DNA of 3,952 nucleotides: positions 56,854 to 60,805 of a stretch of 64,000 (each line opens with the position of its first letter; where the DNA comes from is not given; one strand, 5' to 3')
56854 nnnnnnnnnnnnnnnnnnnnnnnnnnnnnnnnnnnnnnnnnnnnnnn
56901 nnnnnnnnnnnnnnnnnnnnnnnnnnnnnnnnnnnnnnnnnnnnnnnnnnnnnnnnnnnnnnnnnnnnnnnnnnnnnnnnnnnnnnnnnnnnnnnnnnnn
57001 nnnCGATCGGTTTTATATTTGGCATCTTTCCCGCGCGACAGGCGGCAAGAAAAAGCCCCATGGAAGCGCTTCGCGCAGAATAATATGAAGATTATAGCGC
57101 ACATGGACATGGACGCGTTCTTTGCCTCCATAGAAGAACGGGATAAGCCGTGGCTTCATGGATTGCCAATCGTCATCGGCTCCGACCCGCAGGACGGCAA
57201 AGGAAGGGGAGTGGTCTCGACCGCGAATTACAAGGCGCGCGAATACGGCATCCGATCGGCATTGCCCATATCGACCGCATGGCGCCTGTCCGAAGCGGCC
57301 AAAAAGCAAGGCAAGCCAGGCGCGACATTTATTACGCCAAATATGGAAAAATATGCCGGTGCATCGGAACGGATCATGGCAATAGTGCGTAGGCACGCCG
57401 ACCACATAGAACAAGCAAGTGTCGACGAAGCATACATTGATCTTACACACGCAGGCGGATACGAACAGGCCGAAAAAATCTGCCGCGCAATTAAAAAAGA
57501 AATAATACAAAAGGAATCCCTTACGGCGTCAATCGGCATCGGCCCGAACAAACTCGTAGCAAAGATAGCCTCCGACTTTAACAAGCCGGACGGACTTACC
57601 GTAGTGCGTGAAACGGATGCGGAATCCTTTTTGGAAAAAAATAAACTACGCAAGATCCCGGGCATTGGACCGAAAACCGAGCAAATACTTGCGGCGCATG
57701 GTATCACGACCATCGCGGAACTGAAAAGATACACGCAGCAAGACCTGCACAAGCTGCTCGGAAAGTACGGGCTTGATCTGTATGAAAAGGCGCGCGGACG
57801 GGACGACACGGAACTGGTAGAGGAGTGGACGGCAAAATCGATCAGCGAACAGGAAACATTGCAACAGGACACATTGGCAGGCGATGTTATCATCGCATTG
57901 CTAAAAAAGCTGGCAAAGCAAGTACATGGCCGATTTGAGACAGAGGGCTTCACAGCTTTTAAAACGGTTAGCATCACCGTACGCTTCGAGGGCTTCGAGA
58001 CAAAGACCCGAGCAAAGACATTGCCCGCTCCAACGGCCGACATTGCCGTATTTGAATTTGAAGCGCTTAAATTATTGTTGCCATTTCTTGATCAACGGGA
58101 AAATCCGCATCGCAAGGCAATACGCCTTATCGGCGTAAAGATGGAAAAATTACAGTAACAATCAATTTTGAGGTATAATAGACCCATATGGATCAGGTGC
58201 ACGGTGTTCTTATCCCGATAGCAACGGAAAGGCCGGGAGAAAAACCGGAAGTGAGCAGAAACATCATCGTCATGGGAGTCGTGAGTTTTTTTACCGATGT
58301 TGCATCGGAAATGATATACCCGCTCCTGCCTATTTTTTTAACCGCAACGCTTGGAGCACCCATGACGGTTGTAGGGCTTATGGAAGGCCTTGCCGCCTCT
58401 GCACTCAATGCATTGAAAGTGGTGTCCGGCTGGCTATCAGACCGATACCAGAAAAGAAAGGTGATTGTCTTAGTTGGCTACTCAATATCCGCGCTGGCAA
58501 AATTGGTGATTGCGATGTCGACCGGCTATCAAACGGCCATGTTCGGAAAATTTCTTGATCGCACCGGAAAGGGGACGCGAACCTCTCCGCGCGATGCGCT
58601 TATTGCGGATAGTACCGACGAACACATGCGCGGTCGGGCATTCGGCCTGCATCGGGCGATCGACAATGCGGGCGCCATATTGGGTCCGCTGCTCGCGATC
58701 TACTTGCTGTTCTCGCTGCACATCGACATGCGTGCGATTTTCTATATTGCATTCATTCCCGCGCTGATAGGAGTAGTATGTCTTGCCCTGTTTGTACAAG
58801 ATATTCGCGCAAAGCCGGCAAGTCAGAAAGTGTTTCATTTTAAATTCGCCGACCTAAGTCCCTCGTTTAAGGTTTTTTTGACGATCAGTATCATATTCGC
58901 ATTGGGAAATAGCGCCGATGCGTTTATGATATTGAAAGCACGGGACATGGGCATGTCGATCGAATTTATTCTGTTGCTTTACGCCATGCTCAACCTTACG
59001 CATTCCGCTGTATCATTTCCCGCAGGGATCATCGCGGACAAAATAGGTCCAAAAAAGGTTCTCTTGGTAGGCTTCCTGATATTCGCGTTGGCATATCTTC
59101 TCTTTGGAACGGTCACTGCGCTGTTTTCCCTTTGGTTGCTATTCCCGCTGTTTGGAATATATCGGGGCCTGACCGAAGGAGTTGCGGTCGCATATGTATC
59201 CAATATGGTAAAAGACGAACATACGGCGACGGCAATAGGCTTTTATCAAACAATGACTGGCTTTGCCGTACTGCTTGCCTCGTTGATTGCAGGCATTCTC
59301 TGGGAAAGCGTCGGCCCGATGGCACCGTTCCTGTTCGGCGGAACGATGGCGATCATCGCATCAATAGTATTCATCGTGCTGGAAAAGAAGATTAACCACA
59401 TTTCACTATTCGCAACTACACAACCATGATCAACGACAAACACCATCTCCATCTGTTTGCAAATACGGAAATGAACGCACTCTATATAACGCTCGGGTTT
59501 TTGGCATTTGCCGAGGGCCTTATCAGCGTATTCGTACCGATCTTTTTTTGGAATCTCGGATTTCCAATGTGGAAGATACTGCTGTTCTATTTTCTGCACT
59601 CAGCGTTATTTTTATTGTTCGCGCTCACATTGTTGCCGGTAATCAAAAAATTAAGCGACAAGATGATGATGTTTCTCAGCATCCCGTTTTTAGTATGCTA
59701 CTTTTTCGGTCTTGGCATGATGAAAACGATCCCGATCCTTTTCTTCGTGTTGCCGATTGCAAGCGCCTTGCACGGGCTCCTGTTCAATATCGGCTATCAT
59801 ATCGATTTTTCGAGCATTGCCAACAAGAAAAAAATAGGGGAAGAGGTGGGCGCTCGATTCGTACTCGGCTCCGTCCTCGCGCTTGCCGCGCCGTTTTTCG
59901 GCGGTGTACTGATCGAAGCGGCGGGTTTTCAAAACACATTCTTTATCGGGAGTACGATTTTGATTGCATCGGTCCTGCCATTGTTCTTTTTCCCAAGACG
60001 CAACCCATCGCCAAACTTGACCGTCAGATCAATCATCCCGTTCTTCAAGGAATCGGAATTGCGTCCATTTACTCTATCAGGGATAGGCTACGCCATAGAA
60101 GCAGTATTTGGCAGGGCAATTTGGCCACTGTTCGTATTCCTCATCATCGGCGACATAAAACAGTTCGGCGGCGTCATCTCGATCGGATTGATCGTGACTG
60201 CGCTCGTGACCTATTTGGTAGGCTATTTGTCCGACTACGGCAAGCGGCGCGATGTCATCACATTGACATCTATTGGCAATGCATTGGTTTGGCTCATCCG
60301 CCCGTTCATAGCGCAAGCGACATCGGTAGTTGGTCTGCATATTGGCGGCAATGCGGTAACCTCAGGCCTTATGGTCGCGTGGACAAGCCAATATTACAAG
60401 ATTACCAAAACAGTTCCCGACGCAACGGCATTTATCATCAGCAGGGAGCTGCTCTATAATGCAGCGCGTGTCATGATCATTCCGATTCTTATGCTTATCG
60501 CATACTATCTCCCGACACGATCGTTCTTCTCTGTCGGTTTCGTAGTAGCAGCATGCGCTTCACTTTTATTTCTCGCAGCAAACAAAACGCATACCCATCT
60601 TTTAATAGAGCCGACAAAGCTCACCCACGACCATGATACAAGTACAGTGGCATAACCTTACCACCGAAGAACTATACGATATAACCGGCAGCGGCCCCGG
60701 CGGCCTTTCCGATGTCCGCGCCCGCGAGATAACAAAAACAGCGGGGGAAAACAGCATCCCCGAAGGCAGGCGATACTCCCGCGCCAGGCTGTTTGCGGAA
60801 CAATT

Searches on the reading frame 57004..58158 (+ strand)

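Call 42: search_protein_families(library=pfam, proteins=[window:57004-58158:+], max_evalue=0.00001)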
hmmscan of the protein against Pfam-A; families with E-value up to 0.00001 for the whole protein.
window:57004-58158:+ (384 aa): 5 families
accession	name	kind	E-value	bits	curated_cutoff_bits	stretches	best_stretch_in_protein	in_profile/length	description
PF00817.25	IMS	-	5.8e-41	140.3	23.2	1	34-191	1-148/148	impB/mucB/samB family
PF11799.13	IMS_C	-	1.7e-14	54.6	20.7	1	278-383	2-99/109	impB/mucB/samB family C-terminal domain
PF21999.2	IMS_HHH_1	-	1.4e-08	35.5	27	1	217-267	2-53/53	DNA polymerase-iota, thumb domain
PF14520.12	HHH_5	-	2.7e-07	31.4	27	1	214-251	3-40/57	Helix-hairpin-helix domain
PF11798.14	IMS_HHH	-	2.3e-06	27.9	24.4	1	204-234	2-32/32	IMS family HHH motif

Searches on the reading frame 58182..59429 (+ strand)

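Call 42: search_protein_families(library=pfam, proteins=[window:58182-59429:+], max_evalue=0.00001)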
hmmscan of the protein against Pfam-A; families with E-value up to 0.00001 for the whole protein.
window:58182-59429:+ (415 aa): 3 families
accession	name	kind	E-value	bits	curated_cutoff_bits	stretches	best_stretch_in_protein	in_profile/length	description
PF07690.21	MFS_1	-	1.3e-46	159.6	33.4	2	33-268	3-245/347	Major Facilitator Superfamily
PF12832.13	MFS_1_like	-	9.2e-10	38.5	25.2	1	36-384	9-372/373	MFS_1 like family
PF00083.30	Sugar_tr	-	7.4e-09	35.4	22.3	0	263-390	48-181/452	Sugar (and other) transporter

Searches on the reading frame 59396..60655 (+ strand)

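Call 42: search_protein_families(library=pfam, proteins=[window:59396-60655:+], max_evalue=0.00001)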
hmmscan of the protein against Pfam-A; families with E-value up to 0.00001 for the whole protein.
window:59396-60655:+ (419 aa): 1 family
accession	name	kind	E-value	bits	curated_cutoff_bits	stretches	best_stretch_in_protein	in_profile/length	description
PF07690.21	MFS_1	-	6.3e-07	29.1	33.4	0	230-394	3-173/347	Major Facilitator Superfamily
